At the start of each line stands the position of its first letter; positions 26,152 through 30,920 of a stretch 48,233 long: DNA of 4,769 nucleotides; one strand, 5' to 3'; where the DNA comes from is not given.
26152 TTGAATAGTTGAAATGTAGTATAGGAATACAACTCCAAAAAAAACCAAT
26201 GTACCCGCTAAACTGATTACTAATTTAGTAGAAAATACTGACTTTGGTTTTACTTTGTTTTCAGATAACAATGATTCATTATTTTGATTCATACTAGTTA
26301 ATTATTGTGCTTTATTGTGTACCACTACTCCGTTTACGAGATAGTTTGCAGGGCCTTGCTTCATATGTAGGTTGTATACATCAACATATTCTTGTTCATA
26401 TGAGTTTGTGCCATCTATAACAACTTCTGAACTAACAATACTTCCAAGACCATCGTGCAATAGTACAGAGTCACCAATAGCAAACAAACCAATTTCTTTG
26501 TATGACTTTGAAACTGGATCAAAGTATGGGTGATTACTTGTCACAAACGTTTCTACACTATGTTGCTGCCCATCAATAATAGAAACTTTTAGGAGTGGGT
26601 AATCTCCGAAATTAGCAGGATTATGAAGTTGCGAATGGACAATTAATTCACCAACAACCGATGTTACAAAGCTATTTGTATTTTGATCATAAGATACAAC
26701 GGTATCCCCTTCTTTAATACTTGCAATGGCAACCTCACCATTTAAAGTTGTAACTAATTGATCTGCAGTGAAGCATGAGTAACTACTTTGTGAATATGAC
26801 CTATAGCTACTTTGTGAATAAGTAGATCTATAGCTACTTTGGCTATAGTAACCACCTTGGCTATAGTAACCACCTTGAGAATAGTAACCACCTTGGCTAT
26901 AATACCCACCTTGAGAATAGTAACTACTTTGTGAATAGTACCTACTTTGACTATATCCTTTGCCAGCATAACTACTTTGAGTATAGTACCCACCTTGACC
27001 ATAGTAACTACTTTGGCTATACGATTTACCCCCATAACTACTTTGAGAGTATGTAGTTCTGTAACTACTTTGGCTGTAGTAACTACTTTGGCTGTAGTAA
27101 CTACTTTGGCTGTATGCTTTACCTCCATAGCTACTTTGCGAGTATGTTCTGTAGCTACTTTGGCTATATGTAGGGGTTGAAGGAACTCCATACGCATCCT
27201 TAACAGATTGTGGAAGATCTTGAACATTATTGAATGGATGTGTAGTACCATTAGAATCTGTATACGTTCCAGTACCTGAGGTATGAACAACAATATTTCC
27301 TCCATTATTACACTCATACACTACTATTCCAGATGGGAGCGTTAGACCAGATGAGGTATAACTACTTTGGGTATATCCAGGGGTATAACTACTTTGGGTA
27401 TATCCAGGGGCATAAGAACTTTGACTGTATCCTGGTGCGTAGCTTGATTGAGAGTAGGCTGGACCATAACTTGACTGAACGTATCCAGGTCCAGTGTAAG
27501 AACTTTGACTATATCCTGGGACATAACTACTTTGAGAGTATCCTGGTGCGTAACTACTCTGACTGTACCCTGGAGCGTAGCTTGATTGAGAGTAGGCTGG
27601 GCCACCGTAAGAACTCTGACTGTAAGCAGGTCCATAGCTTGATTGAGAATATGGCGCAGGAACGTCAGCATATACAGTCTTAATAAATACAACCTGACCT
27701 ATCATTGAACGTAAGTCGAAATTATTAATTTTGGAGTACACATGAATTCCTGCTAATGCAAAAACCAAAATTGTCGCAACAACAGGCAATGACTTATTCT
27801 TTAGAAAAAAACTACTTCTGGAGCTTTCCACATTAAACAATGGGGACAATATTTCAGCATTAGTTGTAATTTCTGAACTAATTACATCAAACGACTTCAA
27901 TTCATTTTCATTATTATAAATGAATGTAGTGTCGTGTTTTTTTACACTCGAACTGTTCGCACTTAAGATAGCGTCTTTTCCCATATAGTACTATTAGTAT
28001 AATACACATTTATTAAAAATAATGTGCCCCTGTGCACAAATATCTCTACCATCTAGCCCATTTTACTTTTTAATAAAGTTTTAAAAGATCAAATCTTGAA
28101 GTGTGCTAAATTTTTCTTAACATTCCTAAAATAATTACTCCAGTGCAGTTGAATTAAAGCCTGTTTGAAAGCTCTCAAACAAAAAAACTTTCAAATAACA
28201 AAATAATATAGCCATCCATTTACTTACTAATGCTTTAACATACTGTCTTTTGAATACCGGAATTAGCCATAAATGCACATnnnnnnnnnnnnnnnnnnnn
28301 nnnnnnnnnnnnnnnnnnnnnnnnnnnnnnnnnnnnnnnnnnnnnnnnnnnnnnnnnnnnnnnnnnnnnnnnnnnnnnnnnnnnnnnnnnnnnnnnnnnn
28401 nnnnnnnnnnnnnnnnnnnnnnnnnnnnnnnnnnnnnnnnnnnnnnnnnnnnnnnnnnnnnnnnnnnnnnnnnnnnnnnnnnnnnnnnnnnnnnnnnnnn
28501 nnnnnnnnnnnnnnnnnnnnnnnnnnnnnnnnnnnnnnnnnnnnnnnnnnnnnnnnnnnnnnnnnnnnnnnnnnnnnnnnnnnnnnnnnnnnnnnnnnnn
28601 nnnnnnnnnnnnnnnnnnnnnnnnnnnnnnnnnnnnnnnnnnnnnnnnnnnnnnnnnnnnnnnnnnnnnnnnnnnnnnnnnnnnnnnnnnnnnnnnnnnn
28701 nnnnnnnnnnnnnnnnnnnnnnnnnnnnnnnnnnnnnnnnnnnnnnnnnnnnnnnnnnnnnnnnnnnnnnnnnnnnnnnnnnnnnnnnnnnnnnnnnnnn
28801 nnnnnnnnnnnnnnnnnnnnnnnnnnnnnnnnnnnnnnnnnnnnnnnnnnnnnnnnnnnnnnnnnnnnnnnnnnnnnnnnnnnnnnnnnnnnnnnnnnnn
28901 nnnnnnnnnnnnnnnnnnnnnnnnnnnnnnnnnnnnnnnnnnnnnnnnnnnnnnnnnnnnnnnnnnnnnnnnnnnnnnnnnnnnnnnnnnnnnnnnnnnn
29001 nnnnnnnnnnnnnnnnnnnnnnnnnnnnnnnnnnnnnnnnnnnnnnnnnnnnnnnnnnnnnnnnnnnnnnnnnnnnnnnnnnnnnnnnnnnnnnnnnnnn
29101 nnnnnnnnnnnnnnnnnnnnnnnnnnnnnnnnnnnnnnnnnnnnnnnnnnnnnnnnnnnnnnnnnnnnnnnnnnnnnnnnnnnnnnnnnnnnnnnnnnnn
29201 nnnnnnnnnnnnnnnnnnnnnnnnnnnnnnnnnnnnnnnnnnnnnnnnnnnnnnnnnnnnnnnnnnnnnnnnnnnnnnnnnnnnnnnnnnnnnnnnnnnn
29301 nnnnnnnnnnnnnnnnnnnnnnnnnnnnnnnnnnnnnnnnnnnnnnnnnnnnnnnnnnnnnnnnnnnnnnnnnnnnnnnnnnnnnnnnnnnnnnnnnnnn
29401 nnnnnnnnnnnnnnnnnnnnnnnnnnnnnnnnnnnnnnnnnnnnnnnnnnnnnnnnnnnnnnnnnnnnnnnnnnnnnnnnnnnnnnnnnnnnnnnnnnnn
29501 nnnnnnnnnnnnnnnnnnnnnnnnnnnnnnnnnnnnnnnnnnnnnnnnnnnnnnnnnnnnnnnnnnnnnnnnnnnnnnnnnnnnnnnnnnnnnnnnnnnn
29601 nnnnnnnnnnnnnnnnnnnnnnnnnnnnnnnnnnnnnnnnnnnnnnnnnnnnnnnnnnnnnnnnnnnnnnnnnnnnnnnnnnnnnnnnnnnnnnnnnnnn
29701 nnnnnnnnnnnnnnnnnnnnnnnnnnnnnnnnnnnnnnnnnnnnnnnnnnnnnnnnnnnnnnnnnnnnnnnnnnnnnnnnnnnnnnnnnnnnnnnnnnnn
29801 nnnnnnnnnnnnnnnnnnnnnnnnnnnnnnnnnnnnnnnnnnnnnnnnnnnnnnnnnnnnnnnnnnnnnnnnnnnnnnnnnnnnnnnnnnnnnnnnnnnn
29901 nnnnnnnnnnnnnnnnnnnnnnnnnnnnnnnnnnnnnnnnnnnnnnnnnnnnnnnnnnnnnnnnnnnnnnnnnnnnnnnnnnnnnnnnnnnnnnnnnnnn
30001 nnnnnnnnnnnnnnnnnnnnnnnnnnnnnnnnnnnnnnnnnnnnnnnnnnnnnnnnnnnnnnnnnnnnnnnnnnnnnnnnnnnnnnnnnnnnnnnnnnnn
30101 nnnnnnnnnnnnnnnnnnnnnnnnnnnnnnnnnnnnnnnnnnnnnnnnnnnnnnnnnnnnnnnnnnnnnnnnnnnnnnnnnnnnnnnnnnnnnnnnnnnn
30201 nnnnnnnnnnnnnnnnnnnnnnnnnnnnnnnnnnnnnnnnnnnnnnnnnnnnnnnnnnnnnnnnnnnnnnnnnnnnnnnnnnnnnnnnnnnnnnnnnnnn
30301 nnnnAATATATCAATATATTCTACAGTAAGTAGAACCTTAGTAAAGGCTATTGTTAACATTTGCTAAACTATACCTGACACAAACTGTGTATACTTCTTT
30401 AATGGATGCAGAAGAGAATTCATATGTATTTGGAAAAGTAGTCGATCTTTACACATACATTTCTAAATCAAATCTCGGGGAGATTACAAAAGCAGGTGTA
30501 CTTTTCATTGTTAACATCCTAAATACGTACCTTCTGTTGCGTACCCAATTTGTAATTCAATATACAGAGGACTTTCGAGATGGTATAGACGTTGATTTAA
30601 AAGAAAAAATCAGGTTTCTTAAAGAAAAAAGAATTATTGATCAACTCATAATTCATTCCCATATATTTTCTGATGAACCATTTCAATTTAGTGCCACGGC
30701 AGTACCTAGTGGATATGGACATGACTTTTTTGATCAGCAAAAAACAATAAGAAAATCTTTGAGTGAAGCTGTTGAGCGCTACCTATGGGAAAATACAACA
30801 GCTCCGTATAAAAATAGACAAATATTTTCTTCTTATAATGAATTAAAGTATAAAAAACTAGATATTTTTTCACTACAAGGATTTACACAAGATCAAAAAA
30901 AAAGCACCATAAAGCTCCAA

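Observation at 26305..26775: Terminal Hint domains with only 3-4 residues after the HN motif: Hedgehog-like rather than intein- or toxin-releasing architecture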

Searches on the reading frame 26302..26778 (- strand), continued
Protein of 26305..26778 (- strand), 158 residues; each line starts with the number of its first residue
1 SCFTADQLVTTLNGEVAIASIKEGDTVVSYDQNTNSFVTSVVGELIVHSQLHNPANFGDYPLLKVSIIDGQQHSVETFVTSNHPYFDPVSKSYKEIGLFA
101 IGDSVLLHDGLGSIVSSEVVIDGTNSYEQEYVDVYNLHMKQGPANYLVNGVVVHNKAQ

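Call 67: fold_search(model_id=the predicted structure, library=pdb)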
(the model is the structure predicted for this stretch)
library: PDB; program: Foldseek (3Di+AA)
matches with E <= 10: 566; with E <= 0.001: 51
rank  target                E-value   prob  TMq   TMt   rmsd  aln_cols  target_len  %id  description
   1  6y75_A                1.5e-10  1.00  0.74  0.76   3.3       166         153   22  BIL2 domain from T.thermophila BUBL1 locus (C1A-N143A) (released 2021-02-03)
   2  6y75_B                1.9e-10  1.00  0.74  0.78   3.2       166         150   22  BIL2 domain from T.thermophila BUBL1 locus (C1A-N143A) (released 2021-02-03)
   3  6tmm_BBB              3.9e-10  1.00  0.73  0.74   3.3       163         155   22  BIL2 domain from T.thermophila BUBL1 locus (C1A-N143A) (released 2020-12-16)
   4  6tmm_AAA              1.7e-09  1.00  0.72  0.73   3.3       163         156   22  BIL2 domain from T.thermophila BUBL1 locus (C1A-N143A) (released 2020-12-16)
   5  2lwy_MODEL_1_A        4.4e-09  1.00  0.76  0.86   2.3       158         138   26  Solution Structure of Bacterial Intein-Like domain from Clostridium thermocellum (released 2013-05-08)
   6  6frh_A                1.2e-07  1.00  0.72  0.71   2.8       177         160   13  Crystal structure of Ssp DnaB Mini-Intein variant M86 (released 2019-01-30)
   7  8ubs_A                2.1e-07  1.00  0.77  0.81   2.7       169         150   13  Crystal structure of NrdJ-1 split intein fusion (released 2024-10-09)
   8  1mi8                  2.4e-07  1.00  0.72  0.80   2.8       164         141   15  2.0 Angstrom crystal structure of a DnaB intein from Synechocystis sp. PCC 6803 (released 2003-08-19)
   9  6frh_B                3.5e-07  1.00  0.72  0.75   2.8       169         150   14  Crystal structure of Ssp DnaB Mini-Intein variant M86 (released 2019-01-30)
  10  6frg                  4.1e-07  1.00  0.71  0.71   2.8       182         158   13  Crystal structure of G-1F mutant of Ssp DnaB Mini-Intein variant M86 (released 2019-01-30)
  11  4o1r                  5.6e-07  1.00  0.70  0.77   2.6       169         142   18  Crystal structure of NpuDnaB intein (released 2014-03-19)
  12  3ifj_A                1.8e-06  1.00  0.68  0.76   3.2       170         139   15  Crystal structure of Mtu recA intein, splicing domain (released 2009-10-06)
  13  6riz                  1.9e-06  1.00  0.65  0.80   3.1       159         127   17  Crystal structure of gp41-1 intein (C1A, F65W, D107C) (released 2020-04-29)
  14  6fre                  2.1e-06  1.00  0.70  0.72   2.9       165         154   13  Crystal structure of G-1F/H73A mutant of Ssp DnaB Mini-Intein variant M86 (released 2019-01-30)
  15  6rpq                  2.6e-06  1.00  0.69  0.45   4.7       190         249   16  Crystal structure of PhoCDC21-1 intein (released 2019-08-14)
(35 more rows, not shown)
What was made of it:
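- Closest known: BIL2 of the Tetrahymena thermophila BUBL. Same: Top structural match (1.5e-10, TM about 0.74, call 67).
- Checked: Foldseek places the model on BIL2 (1.5e-10), then 2LWY, then many inteins (call 67).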

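Call 70: find_encoding_contigs(protein=P0128, flank=8000, max_places=2)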
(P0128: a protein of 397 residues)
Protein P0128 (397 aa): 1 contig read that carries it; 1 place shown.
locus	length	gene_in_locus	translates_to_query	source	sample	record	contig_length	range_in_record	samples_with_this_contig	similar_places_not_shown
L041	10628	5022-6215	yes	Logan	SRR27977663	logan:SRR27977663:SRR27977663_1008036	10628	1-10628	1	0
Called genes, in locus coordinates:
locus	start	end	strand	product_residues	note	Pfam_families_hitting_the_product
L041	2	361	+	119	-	?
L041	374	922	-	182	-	-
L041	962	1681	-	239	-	PF13462:Thioredoxin_4, PF01323:DSBA (faint)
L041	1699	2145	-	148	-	PF00581:Rhodanese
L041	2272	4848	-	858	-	PF00551:Formyl_trans_N, PF23414:Beta-prop_EML_2 (faint), PF01011:PQQ (faint), PF13360:PQQ_2, PF13570:Beta-prop_ACSF4, PF25174:Beta-prop_THOC3 (weak), PF13570:Beta-prop_ACSF4, PF13360:PQQ_2, +1 more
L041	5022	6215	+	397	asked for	PF01079:Hint (weak), PF07591:PT-HINT (faint), PF13403:Hint_2 (faint), PF14890:Intein_splicing (faint)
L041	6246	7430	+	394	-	-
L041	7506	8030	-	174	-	-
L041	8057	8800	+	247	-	PF00881:Nitroreductase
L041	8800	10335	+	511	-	PF02624:YcaO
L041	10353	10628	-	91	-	?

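Call 71: find_encoding_contigs(protein=P0127, flank=8000, max_places=2)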
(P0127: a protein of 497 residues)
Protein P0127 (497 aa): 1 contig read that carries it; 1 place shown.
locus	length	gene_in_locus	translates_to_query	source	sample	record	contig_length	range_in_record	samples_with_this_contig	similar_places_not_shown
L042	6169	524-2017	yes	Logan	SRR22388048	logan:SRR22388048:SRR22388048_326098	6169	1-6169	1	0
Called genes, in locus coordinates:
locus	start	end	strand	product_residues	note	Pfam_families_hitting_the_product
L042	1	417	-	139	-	?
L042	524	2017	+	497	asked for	PF27806:HxsD, PF01079:Hint (faint), PF13403:Hint_2 (faint), PF07591:PT-HINT (faint)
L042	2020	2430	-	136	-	PF00583:Acetyltransf_1, PF13673:Acetyltransf_10, PF13508:Acetyltransf_7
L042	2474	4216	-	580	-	-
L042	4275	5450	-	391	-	PF01551:Peptidase_M23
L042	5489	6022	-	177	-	PF00578:AhpC-TSA, PF08534:Redoxin, PF00085:Thioredoxin, PF13098:Thioredoxin_2, PF13905:Thioredoxin_8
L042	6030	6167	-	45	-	?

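Call 75: search_solved_structures(query=A4, max_evalue=1)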
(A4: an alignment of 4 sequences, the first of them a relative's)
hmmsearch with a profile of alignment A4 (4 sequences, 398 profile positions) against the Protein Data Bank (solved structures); distinct sequences matched with E-value up to 1: 124 (the best 60 are shown).
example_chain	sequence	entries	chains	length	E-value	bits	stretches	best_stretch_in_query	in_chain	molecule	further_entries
9qhb_A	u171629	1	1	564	4.8e-33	117.4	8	349-386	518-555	Engineered tetratricopeptide repeat protein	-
8bu0_A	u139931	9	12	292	1.1e-22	83.4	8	290-319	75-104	Consensus tetratricopeptide repeat protein | Crystal structure of an 8-repeat consensus TPR superhelix with Zinc. | Monomer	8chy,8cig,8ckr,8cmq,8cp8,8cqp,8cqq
9qhc_A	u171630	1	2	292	7.3e-20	74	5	348-388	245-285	Engineered tetratricopeptide repeat protein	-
7obi_A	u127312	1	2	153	2.3e-19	72.4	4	353-390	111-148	CTPR-rv4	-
2fo7_A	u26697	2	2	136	7.1e-13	51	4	290-319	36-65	SYNTHETIC CONSENSUS TPR PROTEIN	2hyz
8ch0_A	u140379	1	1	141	7.9e-13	50.9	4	290-319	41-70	Consensus tetratricopeptide repeat protein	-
3kd7_A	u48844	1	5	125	1.5e-11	46.6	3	348-384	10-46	CTPR390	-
1na0_A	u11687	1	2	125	2.6e-11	45.9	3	349-389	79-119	designed protein CTPR3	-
8ump_A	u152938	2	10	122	1.9e-10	43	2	350-392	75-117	T33-ml35-redesigned-TPR-domain-fold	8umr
2wqh_A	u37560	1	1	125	2.5e-10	42.6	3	349-389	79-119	CTPR3Y3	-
9gzg_A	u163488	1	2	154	4.5e-10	41.8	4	348-389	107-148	Engineered CTPR protein with glutamic acids for conductivity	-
6v8e_A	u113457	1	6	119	5.5e-09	38.2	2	349-389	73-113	Designed protein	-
6vfh_A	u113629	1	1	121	1e-08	37.3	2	349-387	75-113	T33_dn10A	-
6vfi_B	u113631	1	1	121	1.9e-08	36.5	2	290-323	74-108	O43_dn18B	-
1na3_A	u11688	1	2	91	2.6e-08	36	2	349-389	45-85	designed protein CTPR2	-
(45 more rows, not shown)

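Call 88: find_encoding_contigs(protein=P0169, flank=8000, max_places=2)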
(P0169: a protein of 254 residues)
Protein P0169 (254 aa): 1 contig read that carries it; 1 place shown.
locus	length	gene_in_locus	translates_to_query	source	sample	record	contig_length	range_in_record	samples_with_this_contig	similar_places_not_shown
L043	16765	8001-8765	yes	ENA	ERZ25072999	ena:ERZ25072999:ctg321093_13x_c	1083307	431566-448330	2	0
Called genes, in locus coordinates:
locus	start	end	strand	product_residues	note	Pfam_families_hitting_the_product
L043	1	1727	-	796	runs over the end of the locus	PF05506:PLipase_C_C (faint), PF08402:TOBE_2 (faint)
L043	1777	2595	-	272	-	PF13424:TPR_12 (faint), PF07719:TPR_2 (faint), PF13414:TPR_11 (faint), PF13428:TPR_14 (faint), PF13432:TPR_16 (faint), PF14559:TPR_19 (faint), PF13431:TPR_17 (faint)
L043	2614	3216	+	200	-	PF01330:RuvA_N, PF00633:HHH (faint), PF21176:RecR_HhH (faint), PF14520:HHH_5, PF07499:RuvA_C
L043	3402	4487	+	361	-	-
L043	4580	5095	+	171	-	-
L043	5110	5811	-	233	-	PF13462:Thioredoxin_4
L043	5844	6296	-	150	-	PF00581:Rhodanese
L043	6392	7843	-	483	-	PF00551:Formyl_trans_N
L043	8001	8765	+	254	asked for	PF01079:Hint (weak), PF07591:PT-HINT (weak)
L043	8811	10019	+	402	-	-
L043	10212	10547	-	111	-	-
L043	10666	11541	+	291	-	PF13565:HTH_32 (weak), PF00665:rve, PF13683:rve_3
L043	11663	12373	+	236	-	PF00881:Nitroreductase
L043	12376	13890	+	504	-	PF02624:YcaO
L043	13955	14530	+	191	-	-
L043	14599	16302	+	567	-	PF01011:PQQ (faint), PF13360:PQQ_2, PF13570:Beta-prop_ACSF4, PF13360:PQQ_2 (weak)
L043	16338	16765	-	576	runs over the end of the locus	PF07732:Cu-oxidase_3, PF00394:Cu-oxidase, PF07731:Cu-oxidase_2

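Call 89: find_encoding_contigs(protein=P0131, flank=8000, max_places=2)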
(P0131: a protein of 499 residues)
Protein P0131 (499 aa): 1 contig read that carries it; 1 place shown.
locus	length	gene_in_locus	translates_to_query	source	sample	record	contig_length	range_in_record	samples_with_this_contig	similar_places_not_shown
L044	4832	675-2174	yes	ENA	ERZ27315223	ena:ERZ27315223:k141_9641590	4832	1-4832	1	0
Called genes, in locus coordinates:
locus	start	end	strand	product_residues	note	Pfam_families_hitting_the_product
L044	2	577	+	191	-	?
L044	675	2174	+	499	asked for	-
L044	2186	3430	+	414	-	-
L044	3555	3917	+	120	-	-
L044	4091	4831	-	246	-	?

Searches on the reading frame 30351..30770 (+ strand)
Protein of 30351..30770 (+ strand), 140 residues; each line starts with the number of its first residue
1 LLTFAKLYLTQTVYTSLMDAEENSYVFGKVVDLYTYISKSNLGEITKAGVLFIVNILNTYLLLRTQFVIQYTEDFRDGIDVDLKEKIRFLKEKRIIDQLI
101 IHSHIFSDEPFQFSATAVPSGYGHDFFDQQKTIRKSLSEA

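Call 85: predict_structure(alignment_id=A6)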
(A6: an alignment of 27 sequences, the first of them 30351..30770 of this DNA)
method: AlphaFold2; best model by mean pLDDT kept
length: 140 residues; sequences in the alignment: 27
mean_pLDDT: 75.8   pTM: 0.50
mean pLDDT of the five models: 75.8, 75.7, 74.8, 74.6, 74.0
residues with pLDDT >= 90: 67; 70-90: 24; 50-70: 14; < 50: 35
segments of 3 or more residues with pLDDT < 50: 1-29, 69-74
pLDDT, mean of each block of 10 residues (from residue 1): 40 39 47 85 95 87 57 60 93 94 80 93 95 96
secondary structure, 60 per line:
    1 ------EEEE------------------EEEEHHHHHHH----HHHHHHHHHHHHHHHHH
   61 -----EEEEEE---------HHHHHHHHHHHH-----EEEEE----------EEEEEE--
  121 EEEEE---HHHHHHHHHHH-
elements in order: E7-10 E29-32 H33-39 H44-60 E66-71 H81-92 E98-102 E113-118 E121-125 H129-139

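Call 87: fold_search(model_id=the predicted structure, library=pdb)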
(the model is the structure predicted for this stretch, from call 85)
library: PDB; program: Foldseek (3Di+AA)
matches with E <= 10: 176; with E <= 0.001: 0
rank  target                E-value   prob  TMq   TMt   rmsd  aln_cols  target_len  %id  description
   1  8om2_E                8.6e-01  0.14  0.20  0.12  10.7        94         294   14  Small subunit of yeast mitochondrial ribosome in complex with METTL17/Rsm22. (released 2024-01-10)
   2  6fvw_J                8.6e-01  0.06  0.14  0.06  16.4        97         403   16  26S proteasome, s4 state (released 2018-08-29)
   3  6sdw_MODEL_1_A        9.2e-01  0.14  0.24  0.20   9.3        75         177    9  Solution structure of Staufen1 dsRBD3+4 - hARF1 SBS dsRNA complex. (released 2020-01-15)
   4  8zu6_MODEL_1_A        1.0e+00  0.28  0.28  0.46   3.7        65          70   12  Solution NMR Structure of PACT D3 Homodimer (released 2025-04-16)
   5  8dga_K                1.0e+00  0.21  0.25  0.20   4.7        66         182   12  Structural Basis of MicroRNA Biogenesis by Dicer-1 and Its Partner Protein Loqs-PB - complex IV (released 2022-11-16)
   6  9asm_B                1.1e+00  0.14  0.25  0.17   8.4        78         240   17  Human Drosha and DGCR8 in complex with Pri-let-7f1 (released 2024-09-04)
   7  4qpl_D                1.2e+00  0.09  0.15  0.14   7.9        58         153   14  Crystal structure of RNF146(RING-WWE)/UbcH5a/iso-ADPr complex (released 2014-10-15)
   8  2nvu_C                1.2e+00  0.06  0.13  0.11  11.9        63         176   16  Structure of APPBP1-UBA3~NEDD8-NEDD8-MgATP-Ubc12(C111A), a trapped ubiquitin-like protein activation complex (released 2007-01-30)
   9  7ui9_S                1.4e+00  0.04  0.14  0.11  21.6       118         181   16  Core Mediator-PICearly (Copy A) (released 2023-02-15)
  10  8kfp_MODEL_1_A        1.5e+00  0.21  0.27  0.47   3.7        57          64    9  Solution structure of Drosophila melanogaster R2D2 dsRBD1 (released 2024-06-26)
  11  4x8w_A                1.5e+00  0.18  0.27  0.44   4.3        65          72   14  dsRBD3 of Loquacious (released 2016-01-13)
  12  8jwu_A                1.5e+00  0.08  0.15  0.07   7.6        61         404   15  PHD Finger Protein 7 (PHF7) fused to UBE2D2 via a (GSGG)3 linker (released 2023-12-20)
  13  9e8n_C                1.5e+00  0.04  0.14  0.07  17.1        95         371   15  Nub1/Fat10-processing human 26S proteasome bound to Txnl1 with Rpt3 at top of spiral staircase (locally refined on the (released 2024-12-04)
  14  8cf1_E                1.6e+00  0.28  0.21  0.53   4.1        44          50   23  Tetracycline bound to the 30S head (released 2023-07-26)
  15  1qu6_MODEL_1_A        1.6e+00  0.15  0.27  0.22   6.8        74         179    8  STRUCTURE OF THE DOUBLE-STRANDED RNA-BINDING DOMAIN OF THE PROTEIN KINASE PKR REVEALS THE MOLECULAR BASIS OF I (released 1999-12-23)
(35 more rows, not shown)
